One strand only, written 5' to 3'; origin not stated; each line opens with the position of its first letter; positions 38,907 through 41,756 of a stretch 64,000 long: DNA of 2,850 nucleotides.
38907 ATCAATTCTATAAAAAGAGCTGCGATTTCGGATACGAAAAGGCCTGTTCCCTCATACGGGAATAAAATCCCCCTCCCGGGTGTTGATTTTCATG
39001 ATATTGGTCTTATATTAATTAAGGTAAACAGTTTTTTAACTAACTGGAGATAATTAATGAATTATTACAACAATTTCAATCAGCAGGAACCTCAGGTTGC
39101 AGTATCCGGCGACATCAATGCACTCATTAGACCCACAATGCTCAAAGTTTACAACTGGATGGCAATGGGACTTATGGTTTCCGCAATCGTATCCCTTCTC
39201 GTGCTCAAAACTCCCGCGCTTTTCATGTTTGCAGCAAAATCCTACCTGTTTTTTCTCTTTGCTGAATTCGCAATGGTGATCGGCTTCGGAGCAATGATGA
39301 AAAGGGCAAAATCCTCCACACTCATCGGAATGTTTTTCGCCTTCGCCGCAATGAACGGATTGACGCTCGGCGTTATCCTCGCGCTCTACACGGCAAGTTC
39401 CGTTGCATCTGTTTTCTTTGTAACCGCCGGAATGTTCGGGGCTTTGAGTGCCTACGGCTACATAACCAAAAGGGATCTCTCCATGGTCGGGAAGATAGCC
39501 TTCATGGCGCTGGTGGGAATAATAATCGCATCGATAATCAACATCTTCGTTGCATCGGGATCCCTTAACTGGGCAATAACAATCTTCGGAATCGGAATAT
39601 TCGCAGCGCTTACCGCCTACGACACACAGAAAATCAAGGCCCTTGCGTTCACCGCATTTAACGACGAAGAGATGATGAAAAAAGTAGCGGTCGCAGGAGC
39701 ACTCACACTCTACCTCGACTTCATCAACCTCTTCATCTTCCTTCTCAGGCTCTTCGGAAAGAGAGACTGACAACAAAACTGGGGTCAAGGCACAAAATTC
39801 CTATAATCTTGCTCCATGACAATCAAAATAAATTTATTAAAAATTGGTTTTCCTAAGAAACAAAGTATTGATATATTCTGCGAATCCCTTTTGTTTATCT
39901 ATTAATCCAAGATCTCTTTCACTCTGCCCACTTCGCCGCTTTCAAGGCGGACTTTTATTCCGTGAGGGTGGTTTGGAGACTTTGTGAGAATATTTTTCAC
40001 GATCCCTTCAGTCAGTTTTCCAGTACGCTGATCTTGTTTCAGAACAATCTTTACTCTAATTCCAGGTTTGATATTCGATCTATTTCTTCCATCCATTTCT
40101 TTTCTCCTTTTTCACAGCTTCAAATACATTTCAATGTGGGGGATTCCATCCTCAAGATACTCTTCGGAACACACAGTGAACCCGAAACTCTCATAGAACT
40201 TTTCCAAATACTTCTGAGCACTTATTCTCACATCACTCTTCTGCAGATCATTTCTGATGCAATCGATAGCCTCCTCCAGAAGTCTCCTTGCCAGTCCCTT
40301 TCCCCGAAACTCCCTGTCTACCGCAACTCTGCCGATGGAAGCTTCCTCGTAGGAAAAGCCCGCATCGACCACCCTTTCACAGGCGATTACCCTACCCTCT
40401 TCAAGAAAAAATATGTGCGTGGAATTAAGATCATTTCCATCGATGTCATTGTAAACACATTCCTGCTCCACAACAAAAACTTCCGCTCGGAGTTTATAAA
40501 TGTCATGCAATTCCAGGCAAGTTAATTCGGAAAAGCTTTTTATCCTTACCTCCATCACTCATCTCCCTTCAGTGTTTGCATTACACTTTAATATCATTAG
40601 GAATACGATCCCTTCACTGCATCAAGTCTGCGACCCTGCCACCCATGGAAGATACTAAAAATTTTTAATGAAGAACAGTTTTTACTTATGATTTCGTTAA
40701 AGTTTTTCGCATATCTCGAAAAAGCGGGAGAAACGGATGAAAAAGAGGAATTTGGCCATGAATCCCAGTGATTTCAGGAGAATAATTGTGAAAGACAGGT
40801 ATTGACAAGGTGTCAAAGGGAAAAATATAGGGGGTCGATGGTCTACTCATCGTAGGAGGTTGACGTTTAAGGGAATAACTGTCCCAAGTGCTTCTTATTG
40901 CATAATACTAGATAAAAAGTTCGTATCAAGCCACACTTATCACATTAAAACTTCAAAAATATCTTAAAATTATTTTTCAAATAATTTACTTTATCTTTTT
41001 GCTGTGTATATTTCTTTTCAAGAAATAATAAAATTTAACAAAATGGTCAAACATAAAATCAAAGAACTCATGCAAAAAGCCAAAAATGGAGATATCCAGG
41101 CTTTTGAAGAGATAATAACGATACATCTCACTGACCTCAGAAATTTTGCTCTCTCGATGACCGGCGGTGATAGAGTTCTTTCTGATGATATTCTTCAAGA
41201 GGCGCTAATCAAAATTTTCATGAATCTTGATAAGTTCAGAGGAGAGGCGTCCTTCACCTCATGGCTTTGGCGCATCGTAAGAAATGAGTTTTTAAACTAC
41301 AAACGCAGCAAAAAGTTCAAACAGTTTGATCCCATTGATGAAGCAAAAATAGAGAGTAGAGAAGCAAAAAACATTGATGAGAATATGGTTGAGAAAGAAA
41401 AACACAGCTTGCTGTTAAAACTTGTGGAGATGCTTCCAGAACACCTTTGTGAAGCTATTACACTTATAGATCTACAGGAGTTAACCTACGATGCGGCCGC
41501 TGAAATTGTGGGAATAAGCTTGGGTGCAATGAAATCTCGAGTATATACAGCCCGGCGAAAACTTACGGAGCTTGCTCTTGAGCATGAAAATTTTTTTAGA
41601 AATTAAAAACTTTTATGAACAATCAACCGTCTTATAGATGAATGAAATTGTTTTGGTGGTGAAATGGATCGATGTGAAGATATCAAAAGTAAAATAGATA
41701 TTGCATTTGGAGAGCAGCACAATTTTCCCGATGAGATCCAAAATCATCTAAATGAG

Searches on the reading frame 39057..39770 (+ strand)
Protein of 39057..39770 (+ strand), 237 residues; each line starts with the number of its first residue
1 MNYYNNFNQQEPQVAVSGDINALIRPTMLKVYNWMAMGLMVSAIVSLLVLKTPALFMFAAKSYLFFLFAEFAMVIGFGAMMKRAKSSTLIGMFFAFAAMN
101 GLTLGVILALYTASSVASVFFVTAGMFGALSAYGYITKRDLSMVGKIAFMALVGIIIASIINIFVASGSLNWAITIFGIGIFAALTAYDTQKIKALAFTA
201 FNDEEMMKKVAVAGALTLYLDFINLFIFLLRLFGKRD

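Call 46: search_protein_families(library=pfam, proteins=[window:39057-39770:+], max_evalue=0.00001)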
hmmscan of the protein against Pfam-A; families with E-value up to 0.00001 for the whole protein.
window:39057-39770:+ (237 aa): 1 family
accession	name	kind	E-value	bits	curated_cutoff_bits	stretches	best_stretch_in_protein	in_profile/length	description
PF01027.25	Bax1-I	-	3.7e-55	187.3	34.1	1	28-233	4-207/207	Inhibitor of apoptosis-promoting Bax1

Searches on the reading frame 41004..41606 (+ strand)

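Call 46: search_protein_families(library=pfam, proteins=[window:41004-41606:+], max_evalue=0.00001)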
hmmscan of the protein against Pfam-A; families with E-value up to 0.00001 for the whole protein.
window:41004-41606:+ (200 aa): 2 families
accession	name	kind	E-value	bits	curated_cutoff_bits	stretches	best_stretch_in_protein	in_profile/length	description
PF04542.20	Sigma70_r2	-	1.3e-13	51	24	1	38-104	2-69/71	Sigma-70 region 2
PF08281.18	Sigma70_r4_2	-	6.4e-11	42.2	25.7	1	136-187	3-54/54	Sigma-70, region 4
